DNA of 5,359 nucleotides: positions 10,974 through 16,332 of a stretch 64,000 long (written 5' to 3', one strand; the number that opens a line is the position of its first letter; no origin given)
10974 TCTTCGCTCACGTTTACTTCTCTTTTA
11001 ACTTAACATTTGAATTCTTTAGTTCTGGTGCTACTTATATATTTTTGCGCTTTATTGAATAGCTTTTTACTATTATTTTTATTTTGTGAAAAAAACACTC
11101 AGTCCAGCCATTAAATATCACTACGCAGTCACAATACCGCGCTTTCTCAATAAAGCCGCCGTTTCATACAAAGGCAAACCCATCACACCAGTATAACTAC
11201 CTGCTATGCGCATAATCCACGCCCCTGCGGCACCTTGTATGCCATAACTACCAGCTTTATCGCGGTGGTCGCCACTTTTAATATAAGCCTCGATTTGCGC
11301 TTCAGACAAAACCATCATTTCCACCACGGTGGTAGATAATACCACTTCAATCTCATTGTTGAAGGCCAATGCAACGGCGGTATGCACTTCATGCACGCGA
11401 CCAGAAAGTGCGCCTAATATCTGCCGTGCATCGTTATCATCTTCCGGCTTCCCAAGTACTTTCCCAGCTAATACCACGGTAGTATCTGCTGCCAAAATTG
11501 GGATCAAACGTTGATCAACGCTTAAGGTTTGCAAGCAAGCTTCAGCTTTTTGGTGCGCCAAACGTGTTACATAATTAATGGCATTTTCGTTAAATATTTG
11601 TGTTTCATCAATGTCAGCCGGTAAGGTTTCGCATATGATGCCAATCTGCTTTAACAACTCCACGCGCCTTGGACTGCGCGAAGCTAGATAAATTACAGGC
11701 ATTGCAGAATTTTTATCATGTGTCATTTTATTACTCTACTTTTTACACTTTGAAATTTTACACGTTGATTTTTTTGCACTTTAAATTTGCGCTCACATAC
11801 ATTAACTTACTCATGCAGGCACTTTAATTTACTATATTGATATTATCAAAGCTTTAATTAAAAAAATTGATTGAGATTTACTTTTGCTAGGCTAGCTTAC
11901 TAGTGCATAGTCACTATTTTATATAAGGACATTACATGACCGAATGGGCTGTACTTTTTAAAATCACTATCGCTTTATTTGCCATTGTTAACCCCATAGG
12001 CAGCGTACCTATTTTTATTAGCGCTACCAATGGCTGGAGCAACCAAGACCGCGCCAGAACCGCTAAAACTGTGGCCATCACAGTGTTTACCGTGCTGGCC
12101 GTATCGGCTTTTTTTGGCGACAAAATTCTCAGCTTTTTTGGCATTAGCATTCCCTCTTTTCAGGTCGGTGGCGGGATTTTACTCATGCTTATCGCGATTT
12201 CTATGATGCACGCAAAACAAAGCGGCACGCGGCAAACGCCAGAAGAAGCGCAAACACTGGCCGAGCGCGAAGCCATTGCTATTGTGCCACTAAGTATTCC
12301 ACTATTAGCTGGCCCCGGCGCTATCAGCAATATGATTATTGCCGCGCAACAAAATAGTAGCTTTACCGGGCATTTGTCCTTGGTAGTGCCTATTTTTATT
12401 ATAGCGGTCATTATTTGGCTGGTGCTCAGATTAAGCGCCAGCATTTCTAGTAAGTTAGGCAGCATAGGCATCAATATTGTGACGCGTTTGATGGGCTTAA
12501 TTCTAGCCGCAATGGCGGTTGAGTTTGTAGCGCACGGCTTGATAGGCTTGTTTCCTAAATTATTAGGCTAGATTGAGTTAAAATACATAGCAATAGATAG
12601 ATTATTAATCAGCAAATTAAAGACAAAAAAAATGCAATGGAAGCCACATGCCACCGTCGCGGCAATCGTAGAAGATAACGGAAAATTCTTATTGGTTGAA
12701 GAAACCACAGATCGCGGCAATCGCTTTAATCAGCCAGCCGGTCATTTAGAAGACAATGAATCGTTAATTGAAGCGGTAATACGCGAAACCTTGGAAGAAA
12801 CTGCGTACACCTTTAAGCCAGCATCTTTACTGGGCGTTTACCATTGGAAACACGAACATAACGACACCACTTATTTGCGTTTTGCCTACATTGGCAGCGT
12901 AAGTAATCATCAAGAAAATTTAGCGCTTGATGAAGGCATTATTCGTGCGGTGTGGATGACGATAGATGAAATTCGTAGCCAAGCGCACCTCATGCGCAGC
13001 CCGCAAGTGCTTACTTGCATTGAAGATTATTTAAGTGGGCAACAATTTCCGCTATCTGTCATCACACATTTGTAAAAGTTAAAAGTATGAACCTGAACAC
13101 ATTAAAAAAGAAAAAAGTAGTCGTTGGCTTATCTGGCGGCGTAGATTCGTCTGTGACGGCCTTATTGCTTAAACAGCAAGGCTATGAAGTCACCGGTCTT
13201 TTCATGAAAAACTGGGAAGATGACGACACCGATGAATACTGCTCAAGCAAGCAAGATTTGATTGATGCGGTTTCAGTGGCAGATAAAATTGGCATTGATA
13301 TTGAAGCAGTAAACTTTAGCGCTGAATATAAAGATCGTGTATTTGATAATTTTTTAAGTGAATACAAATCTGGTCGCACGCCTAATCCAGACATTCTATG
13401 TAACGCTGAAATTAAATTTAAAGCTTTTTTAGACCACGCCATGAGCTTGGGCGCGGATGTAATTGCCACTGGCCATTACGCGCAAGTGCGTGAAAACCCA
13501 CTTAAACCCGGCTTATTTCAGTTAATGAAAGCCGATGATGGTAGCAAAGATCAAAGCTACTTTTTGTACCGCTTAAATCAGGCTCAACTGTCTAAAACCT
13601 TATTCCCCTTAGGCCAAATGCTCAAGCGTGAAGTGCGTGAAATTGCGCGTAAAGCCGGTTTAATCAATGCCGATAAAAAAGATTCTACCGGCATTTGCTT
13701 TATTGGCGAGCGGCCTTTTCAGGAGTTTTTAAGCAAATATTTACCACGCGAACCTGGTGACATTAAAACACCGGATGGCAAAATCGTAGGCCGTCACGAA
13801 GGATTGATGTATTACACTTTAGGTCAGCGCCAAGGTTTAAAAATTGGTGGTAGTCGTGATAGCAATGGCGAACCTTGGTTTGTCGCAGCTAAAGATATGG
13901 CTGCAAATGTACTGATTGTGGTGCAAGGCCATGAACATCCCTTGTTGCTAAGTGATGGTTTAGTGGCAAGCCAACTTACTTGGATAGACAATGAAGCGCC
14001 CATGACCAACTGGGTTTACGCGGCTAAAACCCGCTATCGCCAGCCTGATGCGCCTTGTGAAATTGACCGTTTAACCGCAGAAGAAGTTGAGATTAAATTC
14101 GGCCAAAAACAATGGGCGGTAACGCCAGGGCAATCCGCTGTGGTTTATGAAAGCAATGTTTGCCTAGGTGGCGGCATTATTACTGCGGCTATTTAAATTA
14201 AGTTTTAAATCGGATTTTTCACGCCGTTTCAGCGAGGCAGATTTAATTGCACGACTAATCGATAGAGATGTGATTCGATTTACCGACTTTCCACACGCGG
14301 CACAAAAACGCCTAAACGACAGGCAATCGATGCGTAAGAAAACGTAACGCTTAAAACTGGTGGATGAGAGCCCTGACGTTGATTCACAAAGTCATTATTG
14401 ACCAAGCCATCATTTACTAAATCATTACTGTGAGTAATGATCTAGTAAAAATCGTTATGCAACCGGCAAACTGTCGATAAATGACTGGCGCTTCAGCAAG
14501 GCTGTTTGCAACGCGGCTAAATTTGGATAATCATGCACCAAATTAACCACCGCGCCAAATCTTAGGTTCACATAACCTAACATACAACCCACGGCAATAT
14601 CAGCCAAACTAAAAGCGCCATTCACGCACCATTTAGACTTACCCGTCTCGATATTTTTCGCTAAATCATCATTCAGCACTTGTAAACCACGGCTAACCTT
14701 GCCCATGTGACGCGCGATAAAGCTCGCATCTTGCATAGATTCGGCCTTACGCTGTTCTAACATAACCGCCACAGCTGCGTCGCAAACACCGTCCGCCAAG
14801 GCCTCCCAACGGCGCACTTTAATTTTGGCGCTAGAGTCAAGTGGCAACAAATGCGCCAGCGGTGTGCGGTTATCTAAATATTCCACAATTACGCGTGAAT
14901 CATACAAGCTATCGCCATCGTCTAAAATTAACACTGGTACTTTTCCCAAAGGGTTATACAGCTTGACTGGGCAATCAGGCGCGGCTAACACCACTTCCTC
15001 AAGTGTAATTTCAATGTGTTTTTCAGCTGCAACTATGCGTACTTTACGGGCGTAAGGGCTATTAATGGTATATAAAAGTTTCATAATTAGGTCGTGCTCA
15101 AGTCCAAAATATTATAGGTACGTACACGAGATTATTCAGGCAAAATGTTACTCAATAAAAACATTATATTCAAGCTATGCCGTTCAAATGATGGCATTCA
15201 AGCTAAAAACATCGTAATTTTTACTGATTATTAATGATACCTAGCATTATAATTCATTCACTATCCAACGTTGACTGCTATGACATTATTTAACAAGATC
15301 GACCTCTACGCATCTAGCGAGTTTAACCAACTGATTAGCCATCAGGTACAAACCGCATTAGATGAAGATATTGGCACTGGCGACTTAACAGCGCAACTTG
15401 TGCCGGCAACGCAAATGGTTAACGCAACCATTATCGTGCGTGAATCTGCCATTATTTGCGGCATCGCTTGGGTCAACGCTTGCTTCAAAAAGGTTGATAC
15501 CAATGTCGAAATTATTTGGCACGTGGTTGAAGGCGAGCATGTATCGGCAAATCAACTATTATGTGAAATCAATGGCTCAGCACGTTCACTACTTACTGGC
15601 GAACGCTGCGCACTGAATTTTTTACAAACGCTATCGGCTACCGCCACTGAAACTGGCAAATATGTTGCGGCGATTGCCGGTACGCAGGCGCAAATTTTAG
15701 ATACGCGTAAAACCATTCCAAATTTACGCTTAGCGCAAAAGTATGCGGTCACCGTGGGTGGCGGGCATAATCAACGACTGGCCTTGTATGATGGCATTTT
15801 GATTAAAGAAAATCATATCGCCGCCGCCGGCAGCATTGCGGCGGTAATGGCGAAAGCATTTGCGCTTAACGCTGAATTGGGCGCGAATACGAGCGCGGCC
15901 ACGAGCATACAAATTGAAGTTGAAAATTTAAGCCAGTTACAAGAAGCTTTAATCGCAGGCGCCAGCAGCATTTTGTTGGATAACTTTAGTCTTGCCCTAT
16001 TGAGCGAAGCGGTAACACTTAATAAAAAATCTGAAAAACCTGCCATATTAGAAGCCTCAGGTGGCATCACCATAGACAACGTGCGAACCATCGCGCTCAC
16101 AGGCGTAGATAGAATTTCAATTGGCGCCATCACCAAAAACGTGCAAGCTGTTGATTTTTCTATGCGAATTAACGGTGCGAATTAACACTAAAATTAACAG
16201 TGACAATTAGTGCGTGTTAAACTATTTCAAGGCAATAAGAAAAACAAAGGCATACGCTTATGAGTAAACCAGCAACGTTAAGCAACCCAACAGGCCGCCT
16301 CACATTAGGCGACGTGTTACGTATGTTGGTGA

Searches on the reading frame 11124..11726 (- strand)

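Call 58: search_protein_families(library=pfam, proteins=[window:11124-11726:-], max_evalue=0.00001)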
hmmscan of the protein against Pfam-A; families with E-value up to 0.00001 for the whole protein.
window:11124-11726:- (201 aa): 1 family
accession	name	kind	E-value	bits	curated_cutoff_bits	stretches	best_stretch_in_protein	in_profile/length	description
PF02545.19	Maf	-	2.6e-56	190.7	27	1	12-195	2-186/187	Maf-like protein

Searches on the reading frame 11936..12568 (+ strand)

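Call 58: search_protein_families(library=pfam, proteins=[window:11936-12568:+], max_evalue=0.00001)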
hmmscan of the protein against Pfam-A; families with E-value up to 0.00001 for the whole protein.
window:11936-12568:+ (211 aa): 1 family
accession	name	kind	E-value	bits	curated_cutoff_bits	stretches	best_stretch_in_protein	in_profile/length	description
PF01914.23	MarC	-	2.4e-62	210.4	23.9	1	5-206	2-203/203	MarC family integral membrane protein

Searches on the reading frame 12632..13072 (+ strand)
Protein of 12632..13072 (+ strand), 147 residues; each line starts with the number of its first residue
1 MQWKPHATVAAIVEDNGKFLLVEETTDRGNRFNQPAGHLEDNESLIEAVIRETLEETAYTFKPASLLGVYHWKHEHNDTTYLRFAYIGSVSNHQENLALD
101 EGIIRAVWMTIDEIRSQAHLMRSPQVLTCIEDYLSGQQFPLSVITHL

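Call 58: search_protein_families(library=pfam, proteins=[window:12632-13072:+], max_evalue=0.00001)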
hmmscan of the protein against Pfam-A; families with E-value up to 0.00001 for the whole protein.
window:12632-13072:+ (147 aa): 1 family
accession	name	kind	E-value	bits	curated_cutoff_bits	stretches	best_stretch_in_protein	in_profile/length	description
PF00293.34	NUDIX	-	7.6e-16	58.8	21.1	1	5-117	2-119/134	NUDIX domain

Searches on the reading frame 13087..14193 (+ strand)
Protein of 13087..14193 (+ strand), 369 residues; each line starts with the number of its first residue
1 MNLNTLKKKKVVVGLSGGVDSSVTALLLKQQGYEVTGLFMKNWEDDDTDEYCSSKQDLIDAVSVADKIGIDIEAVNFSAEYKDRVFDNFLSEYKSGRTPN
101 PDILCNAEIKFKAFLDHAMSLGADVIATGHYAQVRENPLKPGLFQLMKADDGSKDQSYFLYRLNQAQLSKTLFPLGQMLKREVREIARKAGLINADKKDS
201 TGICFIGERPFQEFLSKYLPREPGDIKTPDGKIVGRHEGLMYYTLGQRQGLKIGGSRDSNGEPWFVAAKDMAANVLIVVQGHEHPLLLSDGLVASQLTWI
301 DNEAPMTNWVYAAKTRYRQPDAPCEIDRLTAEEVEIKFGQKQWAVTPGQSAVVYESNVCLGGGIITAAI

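Call 60: search_protein_families(library=pfam, proteins=[window:13087-14193:+], max_evalue=0.00001)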
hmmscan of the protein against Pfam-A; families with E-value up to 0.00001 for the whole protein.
window:13087-14193:+ (369 aa): 4 families
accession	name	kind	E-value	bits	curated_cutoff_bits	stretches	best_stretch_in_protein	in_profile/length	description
PF03054.22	tRNA_Me_trans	-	8.3e-80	267.6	20.6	1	9-207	1-201/202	tRNA methyl transferase HUP domain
PF20259.3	tRNA_Me_trans_M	-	1.5e-23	82.5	27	1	212-280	1-66/66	tRNA methyl transferase PRC-barrel domain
PF20258.4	tRNA_Me_trans_C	-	1.8e-20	73.5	20.6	1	289-365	1-77/77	Aminomethyltransferase beta-barrel domain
PF02540.23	NAD_synthase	-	9.1e-10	38.5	21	1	3-132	13-131/242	NAD synthase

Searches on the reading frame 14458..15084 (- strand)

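Call 58: search_protein_families(library=pfam, proteins=[window:14458-15084:-], max_evalue=0.00001)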
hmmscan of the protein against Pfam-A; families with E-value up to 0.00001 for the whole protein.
window:14458-15084:- (209 aa): 4 families
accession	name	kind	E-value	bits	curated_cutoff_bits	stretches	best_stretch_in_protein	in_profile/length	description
PF13417.12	GST_N_3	-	5.2e-17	62.4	22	1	9-75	7-72/75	Glutathione S-transferase, N-terminal domain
PF13409.12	GST_N_2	-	1.9e-16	60.9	25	1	9-72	2-69/70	Glutathione S-transferase, N-terminal domain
PF13410.11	GST_C_2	-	7.6e-09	36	24.9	1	123-191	4-65/69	Glutathione S-transferase, C-terminal domain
PF02798.26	GST_N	-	9.9e-08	32.7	20.9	1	2-72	4-76/76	Glutathione S-transferase, N-terminal domain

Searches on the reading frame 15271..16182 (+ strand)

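Call 58: search_protein_families(library=pfam, proteins=[window:15271-16182:+], max_evalue=0.00001)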
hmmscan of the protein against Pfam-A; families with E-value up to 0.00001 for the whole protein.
window:15271-16182:+ (304 aa): 2 families
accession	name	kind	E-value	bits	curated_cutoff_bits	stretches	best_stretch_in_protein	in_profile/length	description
PF01729.25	QRPTase_C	-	3.8e-51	173.6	23.1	1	125-299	2-169/169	Quinolinate phosphoribosyl transferase, C-terminal domain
PF02749.22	QRPTase_N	-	3.3e-20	72.5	27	1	38-122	1-82/82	Quinolinate phosphoribosyl transferase, N-terminal domain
